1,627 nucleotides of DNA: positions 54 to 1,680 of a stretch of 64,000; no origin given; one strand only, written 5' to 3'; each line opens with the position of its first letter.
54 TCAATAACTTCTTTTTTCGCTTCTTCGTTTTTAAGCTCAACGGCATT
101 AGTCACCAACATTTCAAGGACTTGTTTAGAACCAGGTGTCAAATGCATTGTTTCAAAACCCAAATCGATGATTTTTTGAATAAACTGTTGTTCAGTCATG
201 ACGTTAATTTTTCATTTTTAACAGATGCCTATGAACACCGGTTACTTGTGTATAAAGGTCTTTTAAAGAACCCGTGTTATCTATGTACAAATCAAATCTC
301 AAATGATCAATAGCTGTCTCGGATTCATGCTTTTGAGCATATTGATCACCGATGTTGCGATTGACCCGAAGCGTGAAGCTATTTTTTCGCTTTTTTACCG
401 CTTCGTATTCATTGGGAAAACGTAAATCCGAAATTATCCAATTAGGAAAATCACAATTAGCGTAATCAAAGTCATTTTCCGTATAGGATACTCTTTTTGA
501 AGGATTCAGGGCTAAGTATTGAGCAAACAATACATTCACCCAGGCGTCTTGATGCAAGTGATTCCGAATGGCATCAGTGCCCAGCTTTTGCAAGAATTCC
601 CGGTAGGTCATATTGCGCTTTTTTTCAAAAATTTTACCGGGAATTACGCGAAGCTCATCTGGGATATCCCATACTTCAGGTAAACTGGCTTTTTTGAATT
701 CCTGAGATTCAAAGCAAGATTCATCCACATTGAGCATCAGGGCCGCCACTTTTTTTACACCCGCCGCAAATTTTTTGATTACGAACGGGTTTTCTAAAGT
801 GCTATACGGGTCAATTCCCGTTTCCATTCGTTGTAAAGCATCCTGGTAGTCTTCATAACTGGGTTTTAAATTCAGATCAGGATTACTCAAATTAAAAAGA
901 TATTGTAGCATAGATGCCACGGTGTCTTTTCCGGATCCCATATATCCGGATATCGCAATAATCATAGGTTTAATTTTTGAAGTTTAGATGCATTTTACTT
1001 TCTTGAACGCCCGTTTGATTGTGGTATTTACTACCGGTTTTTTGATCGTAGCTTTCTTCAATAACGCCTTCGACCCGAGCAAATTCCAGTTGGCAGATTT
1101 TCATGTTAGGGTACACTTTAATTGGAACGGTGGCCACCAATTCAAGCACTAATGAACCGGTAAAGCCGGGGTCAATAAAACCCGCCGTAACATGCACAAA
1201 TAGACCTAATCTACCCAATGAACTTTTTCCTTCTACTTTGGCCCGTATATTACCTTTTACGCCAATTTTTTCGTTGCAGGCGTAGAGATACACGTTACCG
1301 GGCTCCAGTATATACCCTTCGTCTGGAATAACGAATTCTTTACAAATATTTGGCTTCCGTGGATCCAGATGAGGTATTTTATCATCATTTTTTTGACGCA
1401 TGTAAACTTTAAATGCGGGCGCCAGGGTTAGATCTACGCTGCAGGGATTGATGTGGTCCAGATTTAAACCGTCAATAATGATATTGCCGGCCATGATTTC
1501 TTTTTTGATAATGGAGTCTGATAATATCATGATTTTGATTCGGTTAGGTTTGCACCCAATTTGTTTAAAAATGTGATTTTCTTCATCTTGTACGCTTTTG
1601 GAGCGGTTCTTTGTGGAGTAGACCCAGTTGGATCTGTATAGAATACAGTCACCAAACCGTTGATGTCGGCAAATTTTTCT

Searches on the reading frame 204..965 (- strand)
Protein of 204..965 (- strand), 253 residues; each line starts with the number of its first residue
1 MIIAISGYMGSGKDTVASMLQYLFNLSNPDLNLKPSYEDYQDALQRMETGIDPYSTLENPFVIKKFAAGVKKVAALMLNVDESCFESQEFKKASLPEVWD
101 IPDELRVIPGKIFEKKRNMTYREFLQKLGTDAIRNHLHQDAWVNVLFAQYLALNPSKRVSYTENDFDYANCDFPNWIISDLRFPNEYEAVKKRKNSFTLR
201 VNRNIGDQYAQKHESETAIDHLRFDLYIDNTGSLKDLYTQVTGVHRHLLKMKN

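Call 41: search_protein_families(library=pfam, alignment_id=A2, max_evalue=0.001)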
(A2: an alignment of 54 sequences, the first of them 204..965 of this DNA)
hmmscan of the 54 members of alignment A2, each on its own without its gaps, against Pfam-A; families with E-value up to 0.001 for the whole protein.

A. member 1, window:204-965:- (253 aa): 1 family
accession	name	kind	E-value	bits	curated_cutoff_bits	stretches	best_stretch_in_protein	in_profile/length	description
PF21448.3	DNMK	-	2.1e-14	54.1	27.1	1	2-239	2-231/232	Deoxynucleotide monophosphate kinase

B. families by the number of members that match (of 54 scanned): 20 families
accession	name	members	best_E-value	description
PF22769.1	DCD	1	8.8e-43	dCTP deaminase-like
PF25311.1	WDGH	1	1.1e-36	WDGH domain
PF11672.13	DUF3268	1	2.6e-34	zinc-finger-containing domain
PF00959.24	Phage_lysozyme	1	1.5e-32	Phage lysozyme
PF16473.11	Rv2179c-like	1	5.5e-28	3'-5' exoribonuclease Rv2179c-like domain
PF19835.5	SegE_GIY-YIG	1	6e-27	Putative endonuclease segE, GIY-YIG domain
PF24729.2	Acb2_Tad1_hairpin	1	1.8e-14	Acb2/Tad1, hairpin domain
PF21448.3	DNMK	1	2.1e-14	Deoxynucleotide monophosphate kinase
PF06559.16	DCD_N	1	1.9e-11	2'-deoxycytidine 5'-triphosphate deaminase (DCD) N-terminal domain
PF22569.1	DCD_C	1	9.8e-09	2'-deoxycytidine 5'-triphosphate deaminase (DCD), C-terminal domain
PF08299.17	Bac_DnaA_C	1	1.5e-07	Bacterial dnaA protein helix-turn-helix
PF03167.25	UDG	1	2e-07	Uracil DNA glycosylase superfamily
PF13479.12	AAA_24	1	1.6e-06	AAA domain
PF00216.26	Bac_DNA_binding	1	6e-05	Bacterial DNA-binding protein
PF07669.17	Eco57I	1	9.1e-05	Eco57I restriction-modification methylase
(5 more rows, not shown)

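Call 75: find_encoding_contigs(protein=window:204-965:-, flank=10000, max_places=1)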
Protein window:204-965:- (253 aa): 4 contigs read that carry it; 1 place shown.
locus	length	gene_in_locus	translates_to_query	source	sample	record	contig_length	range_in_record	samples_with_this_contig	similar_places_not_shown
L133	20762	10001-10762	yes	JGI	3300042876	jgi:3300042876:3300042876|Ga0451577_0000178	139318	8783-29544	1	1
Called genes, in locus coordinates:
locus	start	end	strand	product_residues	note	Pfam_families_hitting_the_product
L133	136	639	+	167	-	-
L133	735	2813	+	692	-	-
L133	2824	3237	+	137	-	-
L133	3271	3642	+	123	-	-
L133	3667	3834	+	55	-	-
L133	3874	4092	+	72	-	PF24729:Acb2_Tad1_hairpin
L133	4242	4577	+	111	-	PF11672:DUF3268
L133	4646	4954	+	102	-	-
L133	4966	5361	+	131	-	-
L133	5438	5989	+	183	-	-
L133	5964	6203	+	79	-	-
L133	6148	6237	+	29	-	-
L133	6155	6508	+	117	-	-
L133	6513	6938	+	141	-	-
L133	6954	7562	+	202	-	-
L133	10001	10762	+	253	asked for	PF21448:DNMK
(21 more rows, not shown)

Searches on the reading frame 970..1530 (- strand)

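Call 72: search_protein_families(library=pfam, proteins=[window:970-1530:-], max_evalue=0.001)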
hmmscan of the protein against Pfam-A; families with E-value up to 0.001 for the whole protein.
window:970-1530:- (186 aa): 4 families
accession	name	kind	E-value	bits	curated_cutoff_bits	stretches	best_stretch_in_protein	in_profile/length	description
PF22769.1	DCD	-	8.8e-43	146.5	27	1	2-152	1-152/153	dCTP deaminase-like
PF06559.16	DCD_N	-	1.9e-11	44.6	21.4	1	2-152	4-162/164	2'-deoxycytidine 5'-triphosphate deaminase (DCD) N-terminal domain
PF22569.1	DCD_C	-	9.8e-09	35.3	22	1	71-179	76-190/192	2'-deoxycytidine 5'-triphosphate deaminase (DCD), C-terminal domain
PF00692.24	dUTPase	-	0.00013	22.2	22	1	73-159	24-109/129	dUTPase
